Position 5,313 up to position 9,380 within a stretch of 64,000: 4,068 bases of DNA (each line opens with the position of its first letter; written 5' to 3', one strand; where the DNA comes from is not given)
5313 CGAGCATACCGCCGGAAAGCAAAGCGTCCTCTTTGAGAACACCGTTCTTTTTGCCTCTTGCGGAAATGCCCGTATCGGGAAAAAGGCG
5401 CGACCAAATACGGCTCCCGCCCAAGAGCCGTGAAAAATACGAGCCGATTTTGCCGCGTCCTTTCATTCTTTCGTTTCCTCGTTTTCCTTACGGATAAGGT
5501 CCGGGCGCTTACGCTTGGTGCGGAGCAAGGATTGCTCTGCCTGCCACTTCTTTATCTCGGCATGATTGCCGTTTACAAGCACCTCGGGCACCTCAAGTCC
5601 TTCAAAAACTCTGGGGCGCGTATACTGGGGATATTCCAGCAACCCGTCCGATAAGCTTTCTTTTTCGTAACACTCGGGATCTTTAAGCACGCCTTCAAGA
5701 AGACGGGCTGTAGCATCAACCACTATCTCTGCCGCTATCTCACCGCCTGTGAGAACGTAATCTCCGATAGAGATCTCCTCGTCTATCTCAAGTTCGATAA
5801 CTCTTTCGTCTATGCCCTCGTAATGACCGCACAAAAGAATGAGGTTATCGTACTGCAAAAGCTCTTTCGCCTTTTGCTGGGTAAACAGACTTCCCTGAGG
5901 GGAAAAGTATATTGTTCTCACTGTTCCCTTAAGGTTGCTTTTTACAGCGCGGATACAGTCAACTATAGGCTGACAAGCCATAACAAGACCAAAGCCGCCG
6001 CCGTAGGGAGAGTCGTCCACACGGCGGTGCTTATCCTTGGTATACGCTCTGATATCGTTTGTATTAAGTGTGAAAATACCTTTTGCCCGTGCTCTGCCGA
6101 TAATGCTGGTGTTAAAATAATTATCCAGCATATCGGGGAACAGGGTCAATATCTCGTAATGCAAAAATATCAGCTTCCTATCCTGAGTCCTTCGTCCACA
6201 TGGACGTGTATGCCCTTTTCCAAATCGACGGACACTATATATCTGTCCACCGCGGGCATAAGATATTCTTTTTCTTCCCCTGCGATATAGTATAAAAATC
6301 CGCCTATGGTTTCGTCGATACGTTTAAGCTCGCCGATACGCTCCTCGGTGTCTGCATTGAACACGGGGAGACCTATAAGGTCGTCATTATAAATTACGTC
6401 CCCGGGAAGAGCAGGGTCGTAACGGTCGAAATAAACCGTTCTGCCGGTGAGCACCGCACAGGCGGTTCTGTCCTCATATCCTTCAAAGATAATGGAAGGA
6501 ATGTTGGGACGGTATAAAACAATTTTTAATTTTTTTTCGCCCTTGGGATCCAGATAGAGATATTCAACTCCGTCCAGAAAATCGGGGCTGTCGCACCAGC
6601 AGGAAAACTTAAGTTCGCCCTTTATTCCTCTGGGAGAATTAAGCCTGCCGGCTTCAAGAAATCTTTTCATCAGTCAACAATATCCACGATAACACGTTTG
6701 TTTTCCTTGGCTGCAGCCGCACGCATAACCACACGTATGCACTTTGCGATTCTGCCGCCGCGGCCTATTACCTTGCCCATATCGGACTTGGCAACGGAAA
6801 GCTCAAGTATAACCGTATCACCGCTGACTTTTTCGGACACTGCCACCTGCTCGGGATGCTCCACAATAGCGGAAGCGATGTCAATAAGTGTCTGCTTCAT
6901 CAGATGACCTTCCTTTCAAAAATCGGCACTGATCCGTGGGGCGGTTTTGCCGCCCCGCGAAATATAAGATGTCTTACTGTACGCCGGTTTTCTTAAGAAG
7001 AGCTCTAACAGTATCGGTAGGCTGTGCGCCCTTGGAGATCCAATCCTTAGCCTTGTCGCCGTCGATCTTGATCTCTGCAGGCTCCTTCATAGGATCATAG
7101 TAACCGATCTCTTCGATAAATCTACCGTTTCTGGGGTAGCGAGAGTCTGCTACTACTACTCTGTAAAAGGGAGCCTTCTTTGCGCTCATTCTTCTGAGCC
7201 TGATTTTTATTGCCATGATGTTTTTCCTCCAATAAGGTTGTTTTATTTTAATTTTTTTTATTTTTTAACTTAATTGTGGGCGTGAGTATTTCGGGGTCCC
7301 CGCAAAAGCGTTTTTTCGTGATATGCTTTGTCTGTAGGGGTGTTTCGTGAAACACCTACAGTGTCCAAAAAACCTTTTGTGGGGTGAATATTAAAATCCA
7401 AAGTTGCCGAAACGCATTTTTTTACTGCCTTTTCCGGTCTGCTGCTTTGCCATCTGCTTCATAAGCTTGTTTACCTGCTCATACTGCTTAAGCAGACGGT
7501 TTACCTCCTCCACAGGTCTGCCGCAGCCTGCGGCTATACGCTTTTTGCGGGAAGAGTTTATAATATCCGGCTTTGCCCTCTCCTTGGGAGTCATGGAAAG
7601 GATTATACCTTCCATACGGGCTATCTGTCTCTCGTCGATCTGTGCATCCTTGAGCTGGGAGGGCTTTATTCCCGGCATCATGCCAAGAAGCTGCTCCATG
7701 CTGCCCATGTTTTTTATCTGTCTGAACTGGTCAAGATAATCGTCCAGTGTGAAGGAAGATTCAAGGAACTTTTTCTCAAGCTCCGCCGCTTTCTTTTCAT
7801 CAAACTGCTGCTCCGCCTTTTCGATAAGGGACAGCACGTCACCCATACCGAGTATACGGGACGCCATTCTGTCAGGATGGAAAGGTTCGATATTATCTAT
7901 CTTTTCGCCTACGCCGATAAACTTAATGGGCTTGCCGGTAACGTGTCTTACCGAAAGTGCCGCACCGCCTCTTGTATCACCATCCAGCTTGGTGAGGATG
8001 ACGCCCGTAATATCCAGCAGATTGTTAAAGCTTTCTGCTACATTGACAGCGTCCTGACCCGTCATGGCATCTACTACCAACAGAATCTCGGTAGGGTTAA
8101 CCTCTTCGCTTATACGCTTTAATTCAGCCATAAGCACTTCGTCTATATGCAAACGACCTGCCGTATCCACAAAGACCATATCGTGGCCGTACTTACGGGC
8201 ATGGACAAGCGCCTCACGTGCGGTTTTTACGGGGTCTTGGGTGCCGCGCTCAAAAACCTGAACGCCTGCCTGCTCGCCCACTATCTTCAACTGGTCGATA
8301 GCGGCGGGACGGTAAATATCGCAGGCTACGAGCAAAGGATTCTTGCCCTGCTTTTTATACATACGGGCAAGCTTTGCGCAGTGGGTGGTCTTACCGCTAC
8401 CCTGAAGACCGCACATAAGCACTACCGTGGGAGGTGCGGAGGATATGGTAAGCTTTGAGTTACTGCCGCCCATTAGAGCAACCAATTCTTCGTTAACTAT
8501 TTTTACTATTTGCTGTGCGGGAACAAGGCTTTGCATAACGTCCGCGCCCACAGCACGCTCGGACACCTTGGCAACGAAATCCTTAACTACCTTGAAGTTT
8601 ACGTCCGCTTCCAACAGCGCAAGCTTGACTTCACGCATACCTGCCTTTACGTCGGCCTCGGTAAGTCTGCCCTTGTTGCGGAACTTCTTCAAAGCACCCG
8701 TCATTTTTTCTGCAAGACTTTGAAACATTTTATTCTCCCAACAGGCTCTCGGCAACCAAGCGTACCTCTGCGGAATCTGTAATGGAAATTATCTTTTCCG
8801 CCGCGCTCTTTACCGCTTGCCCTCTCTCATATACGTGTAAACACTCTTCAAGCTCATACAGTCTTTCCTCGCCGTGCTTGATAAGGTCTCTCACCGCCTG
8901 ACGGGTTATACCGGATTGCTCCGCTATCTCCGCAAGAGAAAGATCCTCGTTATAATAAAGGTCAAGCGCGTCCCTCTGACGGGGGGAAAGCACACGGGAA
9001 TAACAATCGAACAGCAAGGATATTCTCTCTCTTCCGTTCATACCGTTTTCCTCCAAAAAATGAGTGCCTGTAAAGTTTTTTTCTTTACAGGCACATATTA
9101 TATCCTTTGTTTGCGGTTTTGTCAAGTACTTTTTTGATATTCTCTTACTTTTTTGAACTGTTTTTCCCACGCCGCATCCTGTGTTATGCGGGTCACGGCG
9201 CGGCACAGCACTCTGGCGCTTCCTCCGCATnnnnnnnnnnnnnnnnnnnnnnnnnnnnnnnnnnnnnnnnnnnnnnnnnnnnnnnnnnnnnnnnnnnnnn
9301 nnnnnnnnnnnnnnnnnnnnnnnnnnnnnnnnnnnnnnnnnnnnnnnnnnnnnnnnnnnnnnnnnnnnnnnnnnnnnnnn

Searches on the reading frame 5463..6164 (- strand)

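Call 98: search_protein_families(library=pfam, proteins=[window:5463-6164:-], max_evalue=0.00001)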
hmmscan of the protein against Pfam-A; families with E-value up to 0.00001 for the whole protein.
window:5463-6164:- (233 aa): 1 family
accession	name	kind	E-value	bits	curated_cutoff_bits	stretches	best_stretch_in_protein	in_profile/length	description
PF01746.26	tRNA_m1G_MT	-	1e-58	198.7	27.3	1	23-221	2-195/195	tRNA (Guanine-1)-methyltransferase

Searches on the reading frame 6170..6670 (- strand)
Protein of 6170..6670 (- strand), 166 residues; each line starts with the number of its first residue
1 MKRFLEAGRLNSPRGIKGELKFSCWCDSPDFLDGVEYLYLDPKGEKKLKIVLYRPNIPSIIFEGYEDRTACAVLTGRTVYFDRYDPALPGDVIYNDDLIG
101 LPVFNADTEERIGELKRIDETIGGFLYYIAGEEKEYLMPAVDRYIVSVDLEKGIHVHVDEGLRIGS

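Call 98: search_protein_families(library=pfam, proteins=[window:6170-6670:-], max_evalue=0.00001)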
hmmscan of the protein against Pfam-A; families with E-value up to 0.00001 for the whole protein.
window:6170-6670:- (166 aa): 2 families
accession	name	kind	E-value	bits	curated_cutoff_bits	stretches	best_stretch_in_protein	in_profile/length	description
PF01782.24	RimM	-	8.7e-08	32.8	23.5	1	7-83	2-82/84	RimM N-terminal domain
PF24986.1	PRC_RimM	-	1.6e-07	31.3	27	1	96-154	2-61/69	RimM PRC barrel domain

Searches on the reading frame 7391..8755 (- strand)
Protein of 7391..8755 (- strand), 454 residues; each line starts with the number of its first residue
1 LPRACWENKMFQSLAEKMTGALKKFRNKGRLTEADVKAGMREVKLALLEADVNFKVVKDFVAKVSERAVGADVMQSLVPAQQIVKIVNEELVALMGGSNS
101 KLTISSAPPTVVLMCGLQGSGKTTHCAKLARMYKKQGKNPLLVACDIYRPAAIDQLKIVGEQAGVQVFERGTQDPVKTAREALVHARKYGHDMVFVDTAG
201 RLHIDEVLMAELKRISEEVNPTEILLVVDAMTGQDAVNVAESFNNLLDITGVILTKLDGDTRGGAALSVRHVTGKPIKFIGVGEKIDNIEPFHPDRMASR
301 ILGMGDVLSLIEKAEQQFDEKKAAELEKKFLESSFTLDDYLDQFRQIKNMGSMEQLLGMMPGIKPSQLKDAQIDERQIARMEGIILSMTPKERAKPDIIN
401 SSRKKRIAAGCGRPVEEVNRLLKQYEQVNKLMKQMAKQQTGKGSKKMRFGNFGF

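Call 98: search_protein_families(library=pfam, proteins=[window:7391-8755:-], max_evalue=0.00001)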
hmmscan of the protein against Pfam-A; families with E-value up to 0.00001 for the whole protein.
window:7391-8755:- (454 aa): 5 families
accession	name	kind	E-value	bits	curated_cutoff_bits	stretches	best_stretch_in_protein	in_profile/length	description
PF00448.28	SRP54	-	4.4e-79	265.1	22.7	1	109-303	1-196/196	SRP54-type protein, GTPase domain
PF02978.25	SRP_SPB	-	2.8e-35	121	27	1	334-432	1-91/91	Signal peptide binding domain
PF02881.24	SRP54_N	-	1.2e-19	70.7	22.4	1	14-91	1-75/75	SRP54-type protein, helical bundle domain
PF01656.29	CbiA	-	1.2e-06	28.9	25.4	1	119-262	9-88/125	CobQ/CobB/MinD/ParA nucleotide binding domain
PF13401.12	AAA_22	-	8.9e-06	26.5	27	0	111-227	7-121/130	AAA domain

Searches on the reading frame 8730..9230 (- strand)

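Call 98: search_protein_families(library=pfam, proteins=[window:8730-9230:-], max_evalue=0.00001)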
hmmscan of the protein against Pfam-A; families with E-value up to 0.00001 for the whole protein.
window:8730-9230:- (166 aa): 3 families
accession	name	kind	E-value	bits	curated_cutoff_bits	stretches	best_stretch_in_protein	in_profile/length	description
PF04297.20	UPF0122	-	8.1e-21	74.6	22.7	1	65-148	2-85/101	Putative helix-turn-helix protein, YlxM / p13 like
PF04545.22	Sigma70_r4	-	1.2e-11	44.3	24.1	1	80-125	4-49/50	Sigma-70, region 4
PF08281.18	Sigma70_r4_2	-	2.8e-09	36.9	25.7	1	79-124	9-54/54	Sigma-70, region 4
